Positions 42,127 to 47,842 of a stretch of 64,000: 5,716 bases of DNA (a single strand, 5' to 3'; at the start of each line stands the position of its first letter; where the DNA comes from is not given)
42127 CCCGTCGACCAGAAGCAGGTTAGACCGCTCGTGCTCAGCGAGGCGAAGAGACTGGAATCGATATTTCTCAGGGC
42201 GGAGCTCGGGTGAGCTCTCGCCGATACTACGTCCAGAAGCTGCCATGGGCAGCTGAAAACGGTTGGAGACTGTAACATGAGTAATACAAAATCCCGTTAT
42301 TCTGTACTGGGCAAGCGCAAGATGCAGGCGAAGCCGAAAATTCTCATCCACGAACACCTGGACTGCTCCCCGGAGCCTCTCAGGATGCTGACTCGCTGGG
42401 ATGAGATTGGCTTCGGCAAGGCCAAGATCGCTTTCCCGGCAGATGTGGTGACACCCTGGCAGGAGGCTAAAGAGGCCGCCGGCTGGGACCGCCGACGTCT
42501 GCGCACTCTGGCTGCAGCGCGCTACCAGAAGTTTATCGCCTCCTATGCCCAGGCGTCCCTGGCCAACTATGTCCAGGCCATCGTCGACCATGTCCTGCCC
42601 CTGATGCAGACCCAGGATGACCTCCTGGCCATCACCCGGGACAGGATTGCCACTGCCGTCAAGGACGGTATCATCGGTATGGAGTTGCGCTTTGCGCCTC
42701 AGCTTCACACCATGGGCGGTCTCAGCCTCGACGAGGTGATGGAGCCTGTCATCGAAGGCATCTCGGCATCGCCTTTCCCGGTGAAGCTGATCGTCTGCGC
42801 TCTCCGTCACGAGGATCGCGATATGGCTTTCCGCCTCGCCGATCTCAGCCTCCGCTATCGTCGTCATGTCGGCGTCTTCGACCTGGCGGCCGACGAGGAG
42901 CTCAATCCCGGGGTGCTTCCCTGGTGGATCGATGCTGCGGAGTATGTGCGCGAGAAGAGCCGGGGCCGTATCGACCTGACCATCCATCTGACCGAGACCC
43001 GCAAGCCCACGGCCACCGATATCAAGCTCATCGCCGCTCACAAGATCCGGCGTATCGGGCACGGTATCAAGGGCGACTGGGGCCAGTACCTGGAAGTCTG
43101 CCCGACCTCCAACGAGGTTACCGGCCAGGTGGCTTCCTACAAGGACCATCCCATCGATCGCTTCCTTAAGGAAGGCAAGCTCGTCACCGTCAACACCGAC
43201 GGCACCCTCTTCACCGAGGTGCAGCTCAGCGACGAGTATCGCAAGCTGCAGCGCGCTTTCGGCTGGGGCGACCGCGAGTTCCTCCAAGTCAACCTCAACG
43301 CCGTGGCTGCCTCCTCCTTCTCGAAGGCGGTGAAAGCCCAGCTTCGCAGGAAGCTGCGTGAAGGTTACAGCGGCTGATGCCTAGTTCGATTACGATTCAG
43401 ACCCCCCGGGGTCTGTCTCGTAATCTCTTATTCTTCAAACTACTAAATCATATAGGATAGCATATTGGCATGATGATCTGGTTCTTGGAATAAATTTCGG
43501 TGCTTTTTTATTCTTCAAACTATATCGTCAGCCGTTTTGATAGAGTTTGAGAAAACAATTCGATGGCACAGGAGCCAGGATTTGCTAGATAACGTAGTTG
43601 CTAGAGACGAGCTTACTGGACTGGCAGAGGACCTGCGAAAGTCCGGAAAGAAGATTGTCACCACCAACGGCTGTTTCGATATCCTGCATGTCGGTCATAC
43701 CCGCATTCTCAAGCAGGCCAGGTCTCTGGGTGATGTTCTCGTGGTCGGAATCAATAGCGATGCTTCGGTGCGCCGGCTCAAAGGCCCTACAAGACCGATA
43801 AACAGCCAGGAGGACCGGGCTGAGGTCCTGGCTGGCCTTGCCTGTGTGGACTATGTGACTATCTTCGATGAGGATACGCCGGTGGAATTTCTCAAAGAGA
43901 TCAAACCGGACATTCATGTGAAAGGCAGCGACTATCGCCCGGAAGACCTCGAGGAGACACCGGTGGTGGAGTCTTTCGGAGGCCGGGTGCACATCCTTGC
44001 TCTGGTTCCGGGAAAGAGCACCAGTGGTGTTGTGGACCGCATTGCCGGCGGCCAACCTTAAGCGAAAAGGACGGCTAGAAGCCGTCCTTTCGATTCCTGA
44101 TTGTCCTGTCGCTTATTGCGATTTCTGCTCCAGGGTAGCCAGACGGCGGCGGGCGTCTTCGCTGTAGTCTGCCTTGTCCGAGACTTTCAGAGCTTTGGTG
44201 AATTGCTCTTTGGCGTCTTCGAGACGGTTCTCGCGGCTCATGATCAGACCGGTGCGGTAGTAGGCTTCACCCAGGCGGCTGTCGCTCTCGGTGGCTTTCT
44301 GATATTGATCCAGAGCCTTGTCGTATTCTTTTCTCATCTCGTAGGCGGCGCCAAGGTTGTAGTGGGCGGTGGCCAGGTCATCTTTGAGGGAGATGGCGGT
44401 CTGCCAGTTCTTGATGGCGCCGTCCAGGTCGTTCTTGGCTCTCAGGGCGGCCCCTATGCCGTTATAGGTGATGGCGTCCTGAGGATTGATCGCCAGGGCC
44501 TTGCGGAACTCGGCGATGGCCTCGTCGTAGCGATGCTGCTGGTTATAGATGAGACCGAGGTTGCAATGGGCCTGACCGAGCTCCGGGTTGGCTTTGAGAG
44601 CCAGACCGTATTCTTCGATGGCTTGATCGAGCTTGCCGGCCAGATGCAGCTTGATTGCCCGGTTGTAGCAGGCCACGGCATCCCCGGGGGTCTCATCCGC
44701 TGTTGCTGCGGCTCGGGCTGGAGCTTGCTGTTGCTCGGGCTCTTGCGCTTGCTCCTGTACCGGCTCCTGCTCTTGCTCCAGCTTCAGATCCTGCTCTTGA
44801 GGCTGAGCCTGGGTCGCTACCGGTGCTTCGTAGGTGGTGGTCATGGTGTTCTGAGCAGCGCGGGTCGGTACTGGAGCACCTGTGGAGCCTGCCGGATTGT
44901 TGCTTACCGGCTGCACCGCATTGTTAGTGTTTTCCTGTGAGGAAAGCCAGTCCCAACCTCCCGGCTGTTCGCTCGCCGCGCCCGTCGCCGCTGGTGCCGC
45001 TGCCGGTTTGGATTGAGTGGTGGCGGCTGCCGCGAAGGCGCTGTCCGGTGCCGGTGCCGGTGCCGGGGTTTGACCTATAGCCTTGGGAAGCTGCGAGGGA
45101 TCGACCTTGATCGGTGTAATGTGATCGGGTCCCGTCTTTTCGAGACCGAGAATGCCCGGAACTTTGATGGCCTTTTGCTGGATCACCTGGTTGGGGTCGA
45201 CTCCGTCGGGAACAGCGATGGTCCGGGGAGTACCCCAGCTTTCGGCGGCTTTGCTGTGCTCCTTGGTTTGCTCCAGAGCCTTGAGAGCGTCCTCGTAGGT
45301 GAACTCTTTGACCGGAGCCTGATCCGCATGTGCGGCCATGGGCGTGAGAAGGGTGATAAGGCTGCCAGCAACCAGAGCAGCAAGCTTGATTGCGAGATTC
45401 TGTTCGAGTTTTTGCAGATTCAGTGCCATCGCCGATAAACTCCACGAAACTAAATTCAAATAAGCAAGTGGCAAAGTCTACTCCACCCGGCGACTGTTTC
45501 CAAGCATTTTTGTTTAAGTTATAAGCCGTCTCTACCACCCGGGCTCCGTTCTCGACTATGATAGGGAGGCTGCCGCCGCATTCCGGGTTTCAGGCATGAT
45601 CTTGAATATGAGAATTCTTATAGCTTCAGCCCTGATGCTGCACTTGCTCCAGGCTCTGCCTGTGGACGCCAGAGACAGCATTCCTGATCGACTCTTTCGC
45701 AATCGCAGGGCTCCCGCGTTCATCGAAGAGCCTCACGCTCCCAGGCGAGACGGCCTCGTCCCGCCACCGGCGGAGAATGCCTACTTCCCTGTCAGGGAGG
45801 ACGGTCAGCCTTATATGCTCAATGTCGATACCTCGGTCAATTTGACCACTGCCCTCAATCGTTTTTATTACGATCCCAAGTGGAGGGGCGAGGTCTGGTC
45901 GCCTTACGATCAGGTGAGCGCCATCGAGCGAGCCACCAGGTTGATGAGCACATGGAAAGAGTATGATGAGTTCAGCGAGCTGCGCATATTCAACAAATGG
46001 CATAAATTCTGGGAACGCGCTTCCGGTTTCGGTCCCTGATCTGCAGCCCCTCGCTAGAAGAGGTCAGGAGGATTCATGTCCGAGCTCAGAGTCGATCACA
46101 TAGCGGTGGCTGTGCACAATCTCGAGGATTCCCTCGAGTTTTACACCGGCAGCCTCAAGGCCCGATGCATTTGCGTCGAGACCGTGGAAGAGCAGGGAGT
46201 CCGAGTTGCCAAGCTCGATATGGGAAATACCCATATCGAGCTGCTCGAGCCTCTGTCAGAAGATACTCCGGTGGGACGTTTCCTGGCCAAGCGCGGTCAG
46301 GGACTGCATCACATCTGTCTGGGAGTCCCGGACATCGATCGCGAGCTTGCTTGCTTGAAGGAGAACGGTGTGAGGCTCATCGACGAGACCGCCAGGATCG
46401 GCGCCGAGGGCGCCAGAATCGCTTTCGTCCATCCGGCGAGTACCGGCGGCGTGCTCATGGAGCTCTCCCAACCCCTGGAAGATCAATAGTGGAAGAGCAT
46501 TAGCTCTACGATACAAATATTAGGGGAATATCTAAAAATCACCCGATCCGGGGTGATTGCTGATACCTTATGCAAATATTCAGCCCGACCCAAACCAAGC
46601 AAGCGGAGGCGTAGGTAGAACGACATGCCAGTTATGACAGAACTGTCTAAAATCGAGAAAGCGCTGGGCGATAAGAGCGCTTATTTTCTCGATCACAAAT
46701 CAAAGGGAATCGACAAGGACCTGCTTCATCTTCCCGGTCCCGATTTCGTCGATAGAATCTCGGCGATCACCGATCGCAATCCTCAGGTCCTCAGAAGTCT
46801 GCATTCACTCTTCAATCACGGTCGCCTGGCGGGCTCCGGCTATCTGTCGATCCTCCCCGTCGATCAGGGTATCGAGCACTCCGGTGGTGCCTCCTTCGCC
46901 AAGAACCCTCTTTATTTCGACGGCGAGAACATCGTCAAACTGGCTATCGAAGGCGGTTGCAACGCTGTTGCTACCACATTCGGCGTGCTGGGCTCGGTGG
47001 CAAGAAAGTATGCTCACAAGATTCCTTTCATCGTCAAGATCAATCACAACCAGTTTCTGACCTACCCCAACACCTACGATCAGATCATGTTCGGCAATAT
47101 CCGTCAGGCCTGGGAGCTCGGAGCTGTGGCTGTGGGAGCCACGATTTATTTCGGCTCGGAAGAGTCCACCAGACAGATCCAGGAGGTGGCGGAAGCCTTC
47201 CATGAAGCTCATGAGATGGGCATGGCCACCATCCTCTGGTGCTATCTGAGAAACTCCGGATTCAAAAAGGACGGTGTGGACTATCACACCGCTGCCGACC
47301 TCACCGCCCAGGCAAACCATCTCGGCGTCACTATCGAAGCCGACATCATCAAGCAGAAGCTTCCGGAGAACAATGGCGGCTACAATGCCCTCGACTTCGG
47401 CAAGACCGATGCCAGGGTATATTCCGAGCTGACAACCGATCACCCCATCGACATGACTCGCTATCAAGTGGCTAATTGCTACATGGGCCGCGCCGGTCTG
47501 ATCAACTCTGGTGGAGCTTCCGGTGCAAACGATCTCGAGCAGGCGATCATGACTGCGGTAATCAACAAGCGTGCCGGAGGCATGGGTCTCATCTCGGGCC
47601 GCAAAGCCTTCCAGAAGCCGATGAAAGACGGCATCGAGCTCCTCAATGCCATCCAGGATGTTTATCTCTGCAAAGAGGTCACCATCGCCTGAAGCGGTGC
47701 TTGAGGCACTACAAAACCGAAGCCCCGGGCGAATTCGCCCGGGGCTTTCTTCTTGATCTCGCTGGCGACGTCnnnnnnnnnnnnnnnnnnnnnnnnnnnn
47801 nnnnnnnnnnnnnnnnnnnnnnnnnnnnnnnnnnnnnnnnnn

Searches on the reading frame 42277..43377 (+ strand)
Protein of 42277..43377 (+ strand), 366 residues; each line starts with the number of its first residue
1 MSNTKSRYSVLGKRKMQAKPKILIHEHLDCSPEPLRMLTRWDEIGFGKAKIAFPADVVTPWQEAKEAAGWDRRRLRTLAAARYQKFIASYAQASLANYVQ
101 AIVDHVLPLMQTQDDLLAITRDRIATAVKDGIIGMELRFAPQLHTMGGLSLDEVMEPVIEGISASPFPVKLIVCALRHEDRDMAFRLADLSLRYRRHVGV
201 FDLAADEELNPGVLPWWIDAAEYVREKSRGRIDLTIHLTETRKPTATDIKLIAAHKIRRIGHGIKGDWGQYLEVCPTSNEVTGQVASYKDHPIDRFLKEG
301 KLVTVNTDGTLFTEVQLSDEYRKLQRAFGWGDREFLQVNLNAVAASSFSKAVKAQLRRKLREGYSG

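Call 15: search_protein_families(library=pfam, proteins=[window:42277-43377:+], max_evalue=0.00001)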
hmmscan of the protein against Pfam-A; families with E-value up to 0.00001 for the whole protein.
window:42277-43377:+ (366 aa): 1 family
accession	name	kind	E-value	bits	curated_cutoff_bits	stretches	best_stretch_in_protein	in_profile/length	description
PF00962.28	A_deaminase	-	9e-43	147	27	1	90-360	45-327/330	Adenosine deaminase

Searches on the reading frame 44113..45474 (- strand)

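Call 15: search_protein_families(library=pfam, proteins=[window:44113-45474:-], max_evalue=0.00001)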
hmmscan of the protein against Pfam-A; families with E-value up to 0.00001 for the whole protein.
window:44113-45474:- (453 aa): 12 families
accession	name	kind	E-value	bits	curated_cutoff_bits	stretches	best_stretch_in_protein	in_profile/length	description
PF00515.34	TPR_1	-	3.9e-30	102.8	27.8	2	301-333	2-34/34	Tetratricopeptide repeat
PF13414.12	TPR_11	-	9.8e-30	102.4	26.8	3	341-379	1-39/42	TPR repeat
PF07719.23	TPR_2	-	1.1e-27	94.2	27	2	301-333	2-34/34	Tetratricopeptide repeat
PF13431.12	TPR_17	-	8.5e-18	63.5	24.4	0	292-321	5-34/34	Tetratricopeptide repeat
PF13424.12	TPR_12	-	5.5e-17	62.2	30.1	2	334-396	3-73/77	Tetratricopeptide repeat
PF13181.12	TPR_8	-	1.3e-15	56.6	25.7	1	301-333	2-34/34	Tetratricopeptide repeat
PF13432.12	TPR_16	-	1.6e-13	51.2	32.7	2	279-334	10-65/65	Tetratricopeptide repeat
PF13428.12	TPR_14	-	4e-10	39.8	23.5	0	306-337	7-38/44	Tetratricopeptide repeat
PF24575.1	TPR_Slam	-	2.2e-08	34.9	35.2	0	268-323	49-104/104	Surface lipoprotein assembly modifier, N-terminal TPR repeats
PF14559.12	TPR_19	-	5.4e-08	33.5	25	0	278-337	3-61/68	Tetratricopeptide repeat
PF25063.1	ARM_TT21_C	-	9.7e-08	32.6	35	0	344-436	72-163/209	Tetratricopeptide repeat protein 21 C-terminal ARM domain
PF13174.12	TPR_6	-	8.2e-06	26.6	26.3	0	370-395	2-27/33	Tetratricopeptide repeat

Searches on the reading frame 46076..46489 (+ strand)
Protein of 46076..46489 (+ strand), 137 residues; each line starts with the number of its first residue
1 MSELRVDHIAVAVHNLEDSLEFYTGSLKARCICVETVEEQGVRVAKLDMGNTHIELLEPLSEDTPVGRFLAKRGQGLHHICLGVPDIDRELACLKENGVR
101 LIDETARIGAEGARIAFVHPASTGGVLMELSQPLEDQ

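Call 15: search_protein_families(library=pfam, proteins=[window:46076-46489:+], max_evalue=0.00001)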
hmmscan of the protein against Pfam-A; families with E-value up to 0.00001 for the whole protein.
window:46076-46489:+ (137 aa): 3 families
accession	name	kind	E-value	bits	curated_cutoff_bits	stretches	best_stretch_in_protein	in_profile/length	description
PF13669.12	Glyoxalase_4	-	9.6e-22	77.8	27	1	7-117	1-109/109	Glyoxalase/Bleomycin resistance protein/Dioxygenase superfamily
PF00903.31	Glyoxalase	-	6.2e-16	59.3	20.6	1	5-129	1-120/121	Glyoxalase/Bleomycin resistance protein/Dioxygenase superfamily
PF13468.12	Glyoxalase_3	-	1.3e-07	32.2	25.1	1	6-117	1-115/176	Glyoxalase-like domain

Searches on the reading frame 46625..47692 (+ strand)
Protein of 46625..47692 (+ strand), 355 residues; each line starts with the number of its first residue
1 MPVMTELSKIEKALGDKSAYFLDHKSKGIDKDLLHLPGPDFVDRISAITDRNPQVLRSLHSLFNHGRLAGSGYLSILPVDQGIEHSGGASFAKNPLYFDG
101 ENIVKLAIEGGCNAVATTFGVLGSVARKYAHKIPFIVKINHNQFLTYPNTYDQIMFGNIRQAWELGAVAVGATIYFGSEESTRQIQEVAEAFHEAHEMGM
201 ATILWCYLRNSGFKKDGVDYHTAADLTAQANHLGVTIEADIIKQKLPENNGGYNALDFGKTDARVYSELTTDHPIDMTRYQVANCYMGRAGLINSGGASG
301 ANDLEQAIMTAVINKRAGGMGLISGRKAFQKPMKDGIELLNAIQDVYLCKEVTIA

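Call 15: search_protein_families(library=pfam, proteins=[window:46625-47692:+], max_evalue=0.00001)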
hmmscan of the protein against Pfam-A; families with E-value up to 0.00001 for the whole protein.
window:46625-47692:+ (355 aa): 1 family
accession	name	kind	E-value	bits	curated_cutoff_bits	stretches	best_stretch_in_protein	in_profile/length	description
PF01791.15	DeoC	-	6.1e-65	219.5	23.8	1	75-331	2-229/229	DeoC/LacD family aldolase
